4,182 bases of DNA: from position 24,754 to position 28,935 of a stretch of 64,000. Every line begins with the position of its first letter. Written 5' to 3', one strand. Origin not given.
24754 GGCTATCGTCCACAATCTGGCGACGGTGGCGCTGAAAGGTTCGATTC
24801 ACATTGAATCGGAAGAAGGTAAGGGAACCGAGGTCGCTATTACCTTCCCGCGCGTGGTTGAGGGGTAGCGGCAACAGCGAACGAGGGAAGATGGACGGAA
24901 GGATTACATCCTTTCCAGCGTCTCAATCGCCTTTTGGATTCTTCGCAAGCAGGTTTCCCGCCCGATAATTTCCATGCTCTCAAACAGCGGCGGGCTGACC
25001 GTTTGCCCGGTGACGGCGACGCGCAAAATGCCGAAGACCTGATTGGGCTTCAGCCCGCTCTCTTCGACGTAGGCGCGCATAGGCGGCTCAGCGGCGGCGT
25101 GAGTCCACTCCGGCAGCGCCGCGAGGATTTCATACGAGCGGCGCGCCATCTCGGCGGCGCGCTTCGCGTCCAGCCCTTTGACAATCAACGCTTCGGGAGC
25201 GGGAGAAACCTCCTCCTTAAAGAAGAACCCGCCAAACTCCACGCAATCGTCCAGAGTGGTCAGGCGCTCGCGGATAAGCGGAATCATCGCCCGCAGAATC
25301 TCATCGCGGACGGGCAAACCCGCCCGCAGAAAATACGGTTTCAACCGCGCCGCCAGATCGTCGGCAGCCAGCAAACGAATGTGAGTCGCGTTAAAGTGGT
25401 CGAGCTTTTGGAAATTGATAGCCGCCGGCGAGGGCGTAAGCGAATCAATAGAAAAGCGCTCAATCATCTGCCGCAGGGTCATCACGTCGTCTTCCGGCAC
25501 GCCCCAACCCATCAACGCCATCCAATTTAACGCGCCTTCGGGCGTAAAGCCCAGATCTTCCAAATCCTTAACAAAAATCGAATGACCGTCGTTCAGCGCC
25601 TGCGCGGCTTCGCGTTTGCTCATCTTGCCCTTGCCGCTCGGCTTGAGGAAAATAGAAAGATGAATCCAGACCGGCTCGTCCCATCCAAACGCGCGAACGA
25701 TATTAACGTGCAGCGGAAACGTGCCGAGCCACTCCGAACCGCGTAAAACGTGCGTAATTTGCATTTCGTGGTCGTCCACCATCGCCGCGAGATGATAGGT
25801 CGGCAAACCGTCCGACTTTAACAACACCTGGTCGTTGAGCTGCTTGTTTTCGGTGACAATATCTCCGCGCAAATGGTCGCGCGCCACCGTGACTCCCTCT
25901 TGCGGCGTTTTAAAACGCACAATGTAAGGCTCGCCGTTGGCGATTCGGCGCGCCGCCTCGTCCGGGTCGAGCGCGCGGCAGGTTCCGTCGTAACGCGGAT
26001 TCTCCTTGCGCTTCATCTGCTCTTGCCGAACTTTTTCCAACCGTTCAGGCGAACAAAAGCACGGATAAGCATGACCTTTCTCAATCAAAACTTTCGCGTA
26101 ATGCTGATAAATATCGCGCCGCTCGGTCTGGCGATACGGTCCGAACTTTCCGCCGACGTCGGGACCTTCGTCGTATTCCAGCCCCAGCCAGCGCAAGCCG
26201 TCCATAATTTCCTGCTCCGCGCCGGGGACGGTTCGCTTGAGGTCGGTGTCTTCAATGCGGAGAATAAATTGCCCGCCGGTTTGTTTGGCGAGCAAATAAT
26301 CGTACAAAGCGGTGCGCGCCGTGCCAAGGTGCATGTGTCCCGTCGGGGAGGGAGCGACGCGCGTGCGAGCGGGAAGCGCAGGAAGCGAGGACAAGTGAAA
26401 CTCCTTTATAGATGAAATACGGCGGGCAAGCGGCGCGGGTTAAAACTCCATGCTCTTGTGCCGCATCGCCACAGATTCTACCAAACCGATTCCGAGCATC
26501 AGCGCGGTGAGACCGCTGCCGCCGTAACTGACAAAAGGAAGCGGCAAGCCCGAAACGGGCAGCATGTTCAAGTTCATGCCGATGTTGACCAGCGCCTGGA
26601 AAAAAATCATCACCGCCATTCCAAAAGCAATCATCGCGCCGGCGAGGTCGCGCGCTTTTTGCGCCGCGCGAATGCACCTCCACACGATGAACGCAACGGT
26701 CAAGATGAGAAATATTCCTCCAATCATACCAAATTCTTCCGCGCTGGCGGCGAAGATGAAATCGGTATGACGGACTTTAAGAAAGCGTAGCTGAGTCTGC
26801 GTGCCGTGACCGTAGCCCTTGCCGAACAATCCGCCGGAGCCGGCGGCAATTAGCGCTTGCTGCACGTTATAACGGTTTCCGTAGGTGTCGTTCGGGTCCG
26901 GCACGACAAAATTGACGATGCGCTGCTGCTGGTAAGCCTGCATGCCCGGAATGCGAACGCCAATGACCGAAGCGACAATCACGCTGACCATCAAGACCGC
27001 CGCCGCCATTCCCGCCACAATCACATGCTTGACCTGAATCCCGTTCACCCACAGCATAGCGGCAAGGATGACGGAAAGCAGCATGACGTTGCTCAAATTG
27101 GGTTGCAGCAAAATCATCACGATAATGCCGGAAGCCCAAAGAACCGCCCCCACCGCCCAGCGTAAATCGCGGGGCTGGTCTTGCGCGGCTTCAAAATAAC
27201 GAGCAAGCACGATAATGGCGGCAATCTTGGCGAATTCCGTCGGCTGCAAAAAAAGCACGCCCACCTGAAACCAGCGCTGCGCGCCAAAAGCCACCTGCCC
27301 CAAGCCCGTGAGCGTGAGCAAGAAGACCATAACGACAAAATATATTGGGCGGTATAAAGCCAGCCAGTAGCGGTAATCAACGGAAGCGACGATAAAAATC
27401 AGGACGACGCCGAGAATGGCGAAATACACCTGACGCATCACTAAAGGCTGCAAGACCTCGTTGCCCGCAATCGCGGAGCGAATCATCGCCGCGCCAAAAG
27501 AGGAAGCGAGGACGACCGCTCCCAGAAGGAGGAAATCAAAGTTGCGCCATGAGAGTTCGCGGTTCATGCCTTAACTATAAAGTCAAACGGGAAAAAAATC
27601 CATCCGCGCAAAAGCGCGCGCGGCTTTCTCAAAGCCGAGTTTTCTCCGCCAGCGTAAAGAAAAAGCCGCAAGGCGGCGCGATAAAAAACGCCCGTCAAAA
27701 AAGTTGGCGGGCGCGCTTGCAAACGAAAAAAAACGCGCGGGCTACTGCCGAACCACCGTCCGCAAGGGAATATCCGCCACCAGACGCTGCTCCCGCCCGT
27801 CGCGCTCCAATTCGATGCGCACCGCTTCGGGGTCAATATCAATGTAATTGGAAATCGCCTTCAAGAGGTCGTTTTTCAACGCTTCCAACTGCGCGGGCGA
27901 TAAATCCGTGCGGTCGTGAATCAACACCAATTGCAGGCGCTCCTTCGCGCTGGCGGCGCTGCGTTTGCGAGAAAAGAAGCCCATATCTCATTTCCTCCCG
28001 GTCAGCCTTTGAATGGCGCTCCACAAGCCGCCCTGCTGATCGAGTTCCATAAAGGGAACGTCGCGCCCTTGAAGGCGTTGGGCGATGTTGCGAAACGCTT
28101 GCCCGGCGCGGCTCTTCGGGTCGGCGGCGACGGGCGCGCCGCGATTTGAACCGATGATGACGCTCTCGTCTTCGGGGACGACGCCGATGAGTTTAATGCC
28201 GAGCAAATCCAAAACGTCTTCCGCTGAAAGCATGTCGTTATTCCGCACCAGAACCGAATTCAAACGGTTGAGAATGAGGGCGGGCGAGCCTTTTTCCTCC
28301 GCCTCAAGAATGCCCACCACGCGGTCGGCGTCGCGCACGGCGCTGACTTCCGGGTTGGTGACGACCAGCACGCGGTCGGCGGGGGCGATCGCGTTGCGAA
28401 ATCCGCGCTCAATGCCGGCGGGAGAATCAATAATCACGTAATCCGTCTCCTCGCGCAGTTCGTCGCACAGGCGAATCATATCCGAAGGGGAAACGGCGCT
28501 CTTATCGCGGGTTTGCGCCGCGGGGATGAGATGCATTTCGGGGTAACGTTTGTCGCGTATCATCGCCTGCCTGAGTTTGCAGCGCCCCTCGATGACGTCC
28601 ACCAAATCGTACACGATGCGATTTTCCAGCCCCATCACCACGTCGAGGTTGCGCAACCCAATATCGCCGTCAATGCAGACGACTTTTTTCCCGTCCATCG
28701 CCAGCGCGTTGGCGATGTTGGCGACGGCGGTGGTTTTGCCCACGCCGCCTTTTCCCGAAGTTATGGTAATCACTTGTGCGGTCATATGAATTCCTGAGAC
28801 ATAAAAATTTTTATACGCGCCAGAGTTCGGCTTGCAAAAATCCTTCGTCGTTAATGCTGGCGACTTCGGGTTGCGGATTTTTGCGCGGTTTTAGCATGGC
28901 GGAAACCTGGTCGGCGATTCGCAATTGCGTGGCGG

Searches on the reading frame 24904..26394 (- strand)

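Call 26: search_protein_families(library=ncbifam, proteins=[window:24904-26394:-], max_evalue=0.00001)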
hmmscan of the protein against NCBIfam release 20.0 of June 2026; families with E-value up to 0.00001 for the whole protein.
window:24904-26394:- (496 aa): 10 families
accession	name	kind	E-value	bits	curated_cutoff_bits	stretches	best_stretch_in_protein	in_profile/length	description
TIGR00464.1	gltX_bact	equivalog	1.8e-143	478.8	289.95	1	10-490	3-468/470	glutamate--tRNA ligase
TIGR03838.1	queuosine_YadB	equivalog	9.9e-61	205.5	276.7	1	10-271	2-243/272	tRNA glutamyl-Q(34) synthetase GluQRS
NF004315.1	PRK05710.1-4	equivalog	1.2e-58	198.7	250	1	11-269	1-259/274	tRNA glutamyl-Q(34) synthetase GluQRS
NF004314.0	PRK05710.1-3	equivalog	5.1e-57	193.5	256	1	10-279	8-256/297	tRNA glutamyl-Q(34) synthetase GluQRS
NF004313.0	PRK05710.1-2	equivalog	3e-45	154.7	380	1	10-273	6-257/299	tRNA glutamyl-Q(34) synthetase GluQRS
NF003169.0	PRK04156.1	equivalog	3e-39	135.1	516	1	10-272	103-353/567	glutamate--tRNA ligase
NF004312.0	PRK05710.1-1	equivalog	4.3e-37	128.1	453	1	12-277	17-258/306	tRNA glutamyl-Q(34) synthetase GluQRS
TIGR00463.1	gltX_arch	equivalog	6.6e-29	100.9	401.75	1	11-270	96-342/560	glutamate--tRNA ligase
NF011291.0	PRK14703.1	equivalog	5.1e-13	48.2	681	1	11-136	34-151/769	glutamine--tRNA ligase/YqeY domain fusion protein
TIGR00440.1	glnS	equivalog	1.1e-11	44.3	425.8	1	10-129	2-113/524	glutamine--tRNA ligase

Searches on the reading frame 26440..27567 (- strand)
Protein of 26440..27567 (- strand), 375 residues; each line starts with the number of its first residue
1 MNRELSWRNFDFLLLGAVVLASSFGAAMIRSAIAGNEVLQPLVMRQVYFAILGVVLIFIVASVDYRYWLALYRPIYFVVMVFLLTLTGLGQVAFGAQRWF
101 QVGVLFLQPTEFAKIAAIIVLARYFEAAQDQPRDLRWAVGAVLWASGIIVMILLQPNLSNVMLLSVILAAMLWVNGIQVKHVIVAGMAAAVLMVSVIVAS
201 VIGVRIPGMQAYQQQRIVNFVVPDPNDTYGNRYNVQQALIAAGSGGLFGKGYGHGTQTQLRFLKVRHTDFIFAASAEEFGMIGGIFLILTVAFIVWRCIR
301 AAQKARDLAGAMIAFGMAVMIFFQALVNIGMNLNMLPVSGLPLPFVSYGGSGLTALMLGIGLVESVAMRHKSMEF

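Call 26: search_protein_families(library=ncbifam, proteins=[window:26440-27567:-], max_evalue=0.00001)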
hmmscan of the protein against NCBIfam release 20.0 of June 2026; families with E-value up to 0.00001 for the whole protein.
window:26440-27567:- (375 aa): 6 families
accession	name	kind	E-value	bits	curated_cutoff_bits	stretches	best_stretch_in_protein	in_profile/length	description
TIGR02210.1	rodA_shape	equivalog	1e-91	307.7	336.7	1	11-370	1-356/357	rod shape-determining protein RodA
TIGR02614.1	ftsW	equivalog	3e-81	273.3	337.5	1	13-367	3-354/357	putative lipid II flippase FtsW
TIGR02615.1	spoVE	exception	1.2e-61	209.2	448.8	1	24-364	20-350/354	stage V sporulation protein E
NF008060.0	PRK10794.1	equivalog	3.7e-59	200.5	590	1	11-371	17-364/370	peptidoglycan glycosyltransferase MrdB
NF037961.1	RodA_shape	subfamily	4.9e-47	161.2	150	2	231-357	272-398/415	rod shape-determining protein RodA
NF008042.0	PRK10774.1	equivalog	2.9e-42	145.1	493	1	2-362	36-384/405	cell division protein FtsW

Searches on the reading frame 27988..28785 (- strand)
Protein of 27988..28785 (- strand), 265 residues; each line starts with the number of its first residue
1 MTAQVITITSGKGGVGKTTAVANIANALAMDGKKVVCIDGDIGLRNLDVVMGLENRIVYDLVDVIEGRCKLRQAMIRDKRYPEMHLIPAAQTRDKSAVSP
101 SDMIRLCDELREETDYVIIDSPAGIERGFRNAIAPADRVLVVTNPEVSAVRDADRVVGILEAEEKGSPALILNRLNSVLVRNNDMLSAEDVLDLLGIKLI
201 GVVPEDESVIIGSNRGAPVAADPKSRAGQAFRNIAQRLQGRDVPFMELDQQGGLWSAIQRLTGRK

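Call 26: search_protein_families(library=ncbifam, proteins=[window:27988-28785:-], max_evalue=0.00001)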
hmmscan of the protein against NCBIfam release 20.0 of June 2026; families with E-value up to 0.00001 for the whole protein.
window:27988-28785:- (265 aa): 23 families
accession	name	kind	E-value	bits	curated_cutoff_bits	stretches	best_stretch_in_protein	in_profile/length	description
TIGR01968.1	minD_bact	equivalog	2e-113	378.1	212.9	1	3-260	1-259/261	septum site-determining protein MinD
NF008079.0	PRK10818.1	equivalog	1.1e-77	261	508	1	3-249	2-257/270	septum site-determining protein MinD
TIGR01969.1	minD_arch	subfamily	2.8e-51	174.1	201.75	1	5-251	2-243/251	cell division ATPase MinD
TIGR03815.1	CpaE_hom_Actino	equivalog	3.4e-17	62.6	154.45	1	3-236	111-338/340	septum site-determining protein Ssd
TIGR03371.1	cellulose_yhjQ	equivalog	6.2e-17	61.9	157.85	1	4-236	2-239/246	cellulose biosynthesis protein BcsQ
NF041546.1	ParA_partition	equivalog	1.2e-16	60.9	180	2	101-180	64-147/203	ParA family partition ATPase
TIGR01007.1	eps_fam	subfamily_domain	1.4e-14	54.1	108.05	1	4-176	18-191/204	polysaccharide biosynthesis tyrosine autokinase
NF047398.1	AAA_KGGVGR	domain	1.9e-14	54.4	90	1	3-43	2-42/190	KGGVGR-motif variant AAA ATPase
NF041136.1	MrpORP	equivalog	4.8e-13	49.1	450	1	4-57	6-59/365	iron-sulfur cluster carrier protein MrpORP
TIGR03018.1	pepcterm_TyrKin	hypoth_equivalog_domain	1.4e-11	44.1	230.65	1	4-163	36-199/207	XrtA-associated tyrosine autokinase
TIGR01287.1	nifH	equivalog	4e-11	42.8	394.35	1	10-240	6-246/275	nitrogenase iron protein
NF008669.0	PRK11670.1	equivalog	5.2e-11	42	348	1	4-54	108-158/369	iron-sulfur cluster carrier protein ApbC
TIGR01281.1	DPOR_bchL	equivalog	2.8e-09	36.7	345.15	1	10-66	6-59/268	ferredoxin:protochlorophyllide reductase (ATP-dependent) iron-sulfur ATP-binding protein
NF009701.0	PRK13230.1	subfamily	3e-09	36.3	350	1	10-42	7-39/291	nitrogenase reductase-like protein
NF033200.1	F430_CfbC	exception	3.8e-09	36.3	402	1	10-239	6-239/260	Ni-sirohydrochlorin a,c-diamide reductive cyclase ATP-dependent reductase subunit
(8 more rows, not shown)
